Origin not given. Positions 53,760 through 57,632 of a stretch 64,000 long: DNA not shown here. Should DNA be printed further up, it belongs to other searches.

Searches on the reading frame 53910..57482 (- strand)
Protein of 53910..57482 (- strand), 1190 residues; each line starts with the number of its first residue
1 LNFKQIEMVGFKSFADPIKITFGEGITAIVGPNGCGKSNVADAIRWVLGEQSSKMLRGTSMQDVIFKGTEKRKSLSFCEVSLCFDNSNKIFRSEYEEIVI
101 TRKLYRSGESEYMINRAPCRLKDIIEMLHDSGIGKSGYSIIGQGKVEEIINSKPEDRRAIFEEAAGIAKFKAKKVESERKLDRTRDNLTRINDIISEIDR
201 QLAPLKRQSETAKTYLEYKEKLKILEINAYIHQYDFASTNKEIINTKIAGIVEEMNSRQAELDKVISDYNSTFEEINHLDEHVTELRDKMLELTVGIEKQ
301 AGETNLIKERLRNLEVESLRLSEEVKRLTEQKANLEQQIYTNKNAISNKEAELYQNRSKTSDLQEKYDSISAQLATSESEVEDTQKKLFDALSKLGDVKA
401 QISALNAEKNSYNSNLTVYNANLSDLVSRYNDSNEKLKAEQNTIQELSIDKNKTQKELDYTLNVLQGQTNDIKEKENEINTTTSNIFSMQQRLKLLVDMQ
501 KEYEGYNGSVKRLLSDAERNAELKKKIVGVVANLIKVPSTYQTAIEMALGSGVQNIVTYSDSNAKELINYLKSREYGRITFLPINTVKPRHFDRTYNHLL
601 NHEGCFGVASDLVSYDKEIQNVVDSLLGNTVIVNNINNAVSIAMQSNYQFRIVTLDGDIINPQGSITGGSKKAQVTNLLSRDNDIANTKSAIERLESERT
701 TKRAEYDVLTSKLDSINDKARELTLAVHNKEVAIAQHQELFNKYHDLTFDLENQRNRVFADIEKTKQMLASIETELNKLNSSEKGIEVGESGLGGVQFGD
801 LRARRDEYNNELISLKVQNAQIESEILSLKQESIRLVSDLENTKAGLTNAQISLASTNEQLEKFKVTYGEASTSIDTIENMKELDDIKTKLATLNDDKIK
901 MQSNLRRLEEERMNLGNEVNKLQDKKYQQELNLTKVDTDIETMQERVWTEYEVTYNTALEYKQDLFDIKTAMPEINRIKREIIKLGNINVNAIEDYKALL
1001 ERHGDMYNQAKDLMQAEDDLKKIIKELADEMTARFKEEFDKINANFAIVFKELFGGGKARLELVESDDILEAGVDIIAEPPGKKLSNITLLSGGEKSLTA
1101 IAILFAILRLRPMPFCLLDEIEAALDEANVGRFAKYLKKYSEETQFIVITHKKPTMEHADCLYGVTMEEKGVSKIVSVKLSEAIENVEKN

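Call 67: search_protein_families(library=ncbifam, proteins=[window:53910-57482:-], max_evalue=0.00001)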
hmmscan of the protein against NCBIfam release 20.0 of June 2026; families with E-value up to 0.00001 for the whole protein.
window:53910-57482:- (1190 aa): 22 families
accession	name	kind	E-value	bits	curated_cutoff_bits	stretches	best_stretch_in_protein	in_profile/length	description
TIGR02168.1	SMC_prok_B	equivalog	0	1090.2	567.35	1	3-1180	2-1181/1181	chromosome segregation protein SMC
TIGR02169.1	SMC_prok_A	equivalog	1.3e-197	659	729.4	1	4-1180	3-1165/1165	chromosome segregation protein SMC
NF045487.1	ASRP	equivalog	2.9e-26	92.2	300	2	672-1150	131-589/593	archaea-specific SMC-related protein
NF002572.0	PRK02224.1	equivalog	4.8e-26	91.3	1087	1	1-453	1-444/888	DNA double-strand break repair ATPase Rad50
NF041034.1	Rad50_Sulf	equivalog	5.7e-19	67.5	1000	1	1-155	1-144/872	DNA double-strand break repair ATPase Rad50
NF041035.1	Rad50_Halo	equivalog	2.1e-18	66.1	1000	1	1-446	1-444/883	DNA double-strand break repair ATPase Rad50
NF003034.1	PRK03918.1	equivalog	7.2e-17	60.6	700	1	1-432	1-423/878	DNA double-strand break repair ATPase Rad50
NF045780.1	TrlF_fam_ATP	equivalog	7.3e-16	58.1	350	1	10-512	297-768/944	TrlF family AAA-like ATPase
TIGR00634.1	recN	equivalog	1.2e-14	54.2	407.85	1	16-420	14-406/563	DNA repair protein RecN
NF002244.0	PRK01156.1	equivalog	4.3e-13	48.3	847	1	3-172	3-166/895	DNA double-strand break repair ATPase Rad50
TIGR04523.1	Mplasa_alph_rch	subfamily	1.7e-10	39.5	270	0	176-496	72-389/745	helix-rich protein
NF007601.2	PRK10247.1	equivalog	2.3e-08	33.8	292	0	1087-1160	128-199/204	iron efflux ABC transporter ATP-binding subunit FetA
NF008121.0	PRK10869.1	equivalog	2.3e-08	33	418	1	18-389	16-365/553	DNA repair protein RecN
TIGR02203.1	MsbA_lipidA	equivalog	1.6e-07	30.2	602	0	1087-1162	467-538/572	lipid A export permease/ATP-binding protein MsbA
TIGR00972.1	3a0107s01c2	equivalog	2.3e-07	30.4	343.2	0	24-111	27-115/248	phosphate ABC transporter ATP-binding protein PstB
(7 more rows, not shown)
